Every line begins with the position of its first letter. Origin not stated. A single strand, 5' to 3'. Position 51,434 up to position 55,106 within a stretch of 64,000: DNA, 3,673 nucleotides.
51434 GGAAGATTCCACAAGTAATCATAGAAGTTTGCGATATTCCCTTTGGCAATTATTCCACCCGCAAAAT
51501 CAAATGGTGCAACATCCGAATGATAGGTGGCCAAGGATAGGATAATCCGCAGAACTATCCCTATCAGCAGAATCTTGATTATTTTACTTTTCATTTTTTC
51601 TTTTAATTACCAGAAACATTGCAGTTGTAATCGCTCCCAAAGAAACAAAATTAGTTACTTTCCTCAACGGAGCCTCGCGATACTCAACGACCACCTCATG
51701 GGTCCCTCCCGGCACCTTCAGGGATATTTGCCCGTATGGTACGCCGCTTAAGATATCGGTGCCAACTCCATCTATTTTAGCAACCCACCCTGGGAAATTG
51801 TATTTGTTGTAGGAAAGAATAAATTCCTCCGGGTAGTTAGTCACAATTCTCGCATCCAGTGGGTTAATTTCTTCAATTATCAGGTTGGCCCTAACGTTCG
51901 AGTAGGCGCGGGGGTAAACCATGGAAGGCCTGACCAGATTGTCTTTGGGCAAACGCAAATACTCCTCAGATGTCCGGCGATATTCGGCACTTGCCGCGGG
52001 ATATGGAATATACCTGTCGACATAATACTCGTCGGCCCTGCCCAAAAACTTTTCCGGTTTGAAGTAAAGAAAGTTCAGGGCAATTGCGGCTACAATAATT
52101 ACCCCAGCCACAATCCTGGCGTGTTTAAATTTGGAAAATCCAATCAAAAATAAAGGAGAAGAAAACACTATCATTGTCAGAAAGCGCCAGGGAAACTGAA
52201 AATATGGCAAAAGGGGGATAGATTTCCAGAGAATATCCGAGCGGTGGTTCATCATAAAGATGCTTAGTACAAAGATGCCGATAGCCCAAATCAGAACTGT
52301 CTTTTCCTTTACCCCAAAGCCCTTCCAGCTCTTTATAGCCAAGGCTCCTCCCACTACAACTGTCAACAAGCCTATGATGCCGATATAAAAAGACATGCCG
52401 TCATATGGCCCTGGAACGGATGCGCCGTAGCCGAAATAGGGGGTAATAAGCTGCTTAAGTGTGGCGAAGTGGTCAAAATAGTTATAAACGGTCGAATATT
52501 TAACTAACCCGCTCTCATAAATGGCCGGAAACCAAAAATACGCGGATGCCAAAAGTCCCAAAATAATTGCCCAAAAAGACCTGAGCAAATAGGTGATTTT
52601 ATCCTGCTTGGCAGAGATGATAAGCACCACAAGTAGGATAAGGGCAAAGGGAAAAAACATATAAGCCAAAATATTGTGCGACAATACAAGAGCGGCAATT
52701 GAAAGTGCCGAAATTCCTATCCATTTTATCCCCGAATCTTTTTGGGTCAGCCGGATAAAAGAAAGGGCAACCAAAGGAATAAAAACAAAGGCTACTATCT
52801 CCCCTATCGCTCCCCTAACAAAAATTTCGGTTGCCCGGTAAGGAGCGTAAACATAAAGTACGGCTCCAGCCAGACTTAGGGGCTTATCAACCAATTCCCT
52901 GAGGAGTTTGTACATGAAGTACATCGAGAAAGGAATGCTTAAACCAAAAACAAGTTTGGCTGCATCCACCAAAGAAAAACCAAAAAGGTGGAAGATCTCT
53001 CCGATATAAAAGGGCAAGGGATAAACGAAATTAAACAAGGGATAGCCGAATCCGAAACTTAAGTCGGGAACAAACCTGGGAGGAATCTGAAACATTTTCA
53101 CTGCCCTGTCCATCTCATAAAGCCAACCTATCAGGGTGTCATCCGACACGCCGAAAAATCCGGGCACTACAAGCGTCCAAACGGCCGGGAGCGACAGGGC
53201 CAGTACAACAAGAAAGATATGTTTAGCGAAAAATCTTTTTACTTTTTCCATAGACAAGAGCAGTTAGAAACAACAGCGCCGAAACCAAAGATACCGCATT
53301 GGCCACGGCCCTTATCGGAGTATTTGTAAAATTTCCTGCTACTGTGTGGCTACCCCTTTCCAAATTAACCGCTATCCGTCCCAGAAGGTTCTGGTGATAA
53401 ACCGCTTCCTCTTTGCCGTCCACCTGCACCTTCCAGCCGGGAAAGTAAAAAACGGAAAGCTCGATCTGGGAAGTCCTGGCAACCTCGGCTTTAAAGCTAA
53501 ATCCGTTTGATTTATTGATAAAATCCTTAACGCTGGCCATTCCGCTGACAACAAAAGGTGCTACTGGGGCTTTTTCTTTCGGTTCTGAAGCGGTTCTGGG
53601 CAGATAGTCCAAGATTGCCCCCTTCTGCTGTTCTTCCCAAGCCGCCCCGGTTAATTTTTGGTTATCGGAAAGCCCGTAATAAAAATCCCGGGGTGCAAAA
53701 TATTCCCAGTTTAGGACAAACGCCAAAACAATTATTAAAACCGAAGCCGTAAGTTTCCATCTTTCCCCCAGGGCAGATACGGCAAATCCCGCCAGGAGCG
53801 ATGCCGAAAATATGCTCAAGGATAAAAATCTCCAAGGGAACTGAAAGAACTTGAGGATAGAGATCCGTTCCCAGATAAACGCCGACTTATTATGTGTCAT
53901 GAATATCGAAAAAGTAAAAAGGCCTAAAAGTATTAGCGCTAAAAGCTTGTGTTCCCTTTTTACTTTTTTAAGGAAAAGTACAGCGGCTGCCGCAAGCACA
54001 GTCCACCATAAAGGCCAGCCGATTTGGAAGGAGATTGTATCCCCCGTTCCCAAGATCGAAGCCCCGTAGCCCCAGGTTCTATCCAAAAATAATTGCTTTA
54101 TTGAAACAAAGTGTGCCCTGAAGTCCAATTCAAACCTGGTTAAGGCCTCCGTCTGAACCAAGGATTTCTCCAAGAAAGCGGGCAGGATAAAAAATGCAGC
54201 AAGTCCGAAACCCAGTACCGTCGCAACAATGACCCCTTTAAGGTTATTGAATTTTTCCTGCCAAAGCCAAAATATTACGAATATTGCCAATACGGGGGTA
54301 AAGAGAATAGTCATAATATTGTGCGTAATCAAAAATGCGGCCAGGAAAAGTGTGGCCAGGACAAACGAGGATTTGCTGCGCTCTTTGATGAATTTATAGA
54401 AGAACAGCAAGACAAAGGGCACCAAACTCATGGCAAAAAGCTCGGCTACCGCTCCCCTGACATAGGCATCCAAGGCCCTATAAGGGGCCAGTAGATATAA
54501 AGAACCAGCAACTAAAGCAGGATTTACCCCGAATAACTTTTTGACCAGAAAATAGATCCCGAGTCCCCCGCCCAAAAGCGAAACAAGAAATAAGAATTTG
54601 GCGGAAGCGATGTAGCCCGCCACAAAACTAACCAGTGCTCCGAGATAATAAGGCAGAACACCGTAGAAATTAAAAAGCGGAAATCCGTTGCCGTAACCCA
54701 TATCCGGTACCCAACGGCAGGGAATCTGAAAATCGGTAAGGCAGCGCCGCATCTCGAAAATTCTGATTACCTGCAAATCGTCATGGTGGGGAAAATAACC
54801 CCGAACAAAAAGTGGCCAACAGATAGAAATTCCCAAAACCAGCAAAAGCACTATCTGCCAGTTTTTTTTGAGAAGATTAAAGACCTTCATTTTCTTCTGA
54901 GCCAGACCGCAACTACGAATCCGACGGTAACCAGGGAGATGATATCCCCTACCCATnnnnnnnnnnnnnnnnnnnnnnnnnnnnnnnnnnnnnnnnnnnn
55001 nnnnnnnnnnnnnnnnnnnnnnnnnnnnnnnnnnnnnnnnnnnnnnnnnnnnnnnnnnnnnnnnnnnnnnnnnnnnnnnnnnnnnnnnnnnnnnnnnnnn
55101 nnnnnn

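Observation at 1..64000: One locus, at least 55 glycan-related genes, about 20 GT-C-like proteins, and no recognisable initiating phosphoglycosyltransferase, Wzy, Wzz or ABC exporter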

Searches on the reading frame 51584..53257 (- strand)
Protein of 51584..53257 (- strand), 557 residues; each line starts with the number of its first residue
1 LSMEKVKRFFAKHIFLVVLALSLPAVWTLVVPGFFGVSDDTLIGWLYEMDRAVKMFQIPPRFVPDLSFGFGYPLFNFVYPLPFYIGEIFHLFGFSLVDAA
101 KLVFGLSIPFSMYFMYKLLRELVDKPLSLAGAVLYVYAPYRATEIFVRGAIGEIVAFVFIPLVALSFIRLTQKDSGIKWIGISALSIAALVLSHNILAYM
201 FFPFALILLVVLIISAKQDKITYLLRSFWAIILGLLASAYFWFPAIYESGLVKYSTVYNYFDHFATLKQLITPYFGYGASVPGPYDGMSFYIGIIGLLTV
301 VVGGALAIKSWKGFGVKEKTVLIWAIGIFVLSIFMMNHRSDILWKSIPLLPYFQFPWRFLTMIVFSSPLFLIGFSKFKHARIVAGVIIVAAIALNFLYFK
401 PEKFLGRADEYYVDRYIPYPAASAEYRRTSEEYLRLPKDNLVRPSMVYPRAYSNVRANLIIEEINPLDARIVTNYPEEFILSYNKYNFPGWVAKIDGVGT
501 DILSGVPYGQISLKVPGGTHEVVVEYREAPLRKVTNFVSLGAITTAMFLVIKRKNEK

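Call 9: search_protein_families(library=pfam, proteins=[window:51584-53257:-], max_evalue=0.01)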
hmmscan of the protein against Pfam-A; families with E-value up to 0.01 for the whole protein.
window:51584-53257:- (557 aa): 1 family
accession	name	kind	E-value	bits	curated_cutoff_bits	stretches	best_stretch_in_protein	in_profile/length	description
PF10131.15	PTPS_related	-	2.1e-07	30.2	26.4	1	77-395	3-302/621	6-pyruvoyl-tetrahydropterin synthase related domain; membrane protein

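Call 78: search_protein_families(library=ncbifam, proteins=[window:51584-53257:-], max_evalue=0.01)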
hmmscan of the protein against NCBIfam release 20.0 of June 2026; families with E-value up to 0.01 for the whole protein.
window:51584-53257:- (557 aa): 0 families

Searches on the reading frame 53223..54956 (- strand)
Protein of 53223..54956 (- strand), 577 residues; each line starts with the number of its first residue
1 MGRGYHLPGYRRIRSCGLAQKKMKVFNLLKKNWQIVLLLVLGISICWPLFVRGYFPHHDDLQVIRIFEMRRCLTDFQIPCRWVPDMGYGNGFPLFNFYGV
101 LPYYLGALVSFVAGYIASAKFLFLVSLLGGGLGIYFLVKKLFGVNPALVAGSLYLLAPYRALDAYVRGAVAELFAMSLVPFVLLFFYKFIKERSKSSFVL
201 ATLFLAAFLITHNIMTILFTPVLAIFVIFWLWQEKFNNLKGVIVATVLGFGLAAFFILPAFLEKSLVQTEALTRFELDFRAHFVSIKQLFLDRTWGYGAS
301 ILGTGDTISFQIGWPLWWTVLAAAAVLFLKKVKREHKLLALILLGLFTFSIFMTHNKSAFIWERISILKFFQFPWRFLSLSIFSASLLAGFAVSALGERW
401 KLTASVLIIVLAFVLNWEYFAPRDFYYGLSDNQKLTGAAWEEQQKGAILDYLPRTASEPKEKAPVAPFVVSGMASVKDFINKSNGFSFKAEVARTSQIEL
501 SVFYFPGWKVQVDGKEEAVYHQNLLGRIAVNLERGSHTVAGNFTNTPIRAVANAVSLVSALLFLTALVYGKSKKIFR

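Call 9: search_protein_families(library=pfam, proteins=[window:53223-54956:-], max_evalue=0.01)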
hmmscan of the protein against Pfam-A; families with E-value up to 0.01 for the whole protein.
window:53223-54956:- (577 aa): 2 families
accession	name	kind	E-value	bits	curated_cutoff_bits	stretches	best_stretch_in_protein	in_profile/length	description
PF10131.15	PTPS_related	-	4.8e-16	58.8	26.4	1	95-425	1-312/621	6-pyruvoyl-tetrahydropterin synthase related domain; membrane protein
PF09586.16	YfhO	-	3.6e-07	29.4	28.5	0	173-435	146-400/835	Bacterial membrane protein YfhO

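Call 78: search_protein_families(library=ncbifam, proteins=[window:53223-54956:-], max_evalue=0.01)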
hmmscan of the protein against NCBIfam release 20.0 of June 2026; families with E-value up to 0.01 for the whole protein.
window:53223-54956:- (577 aa): 0 families
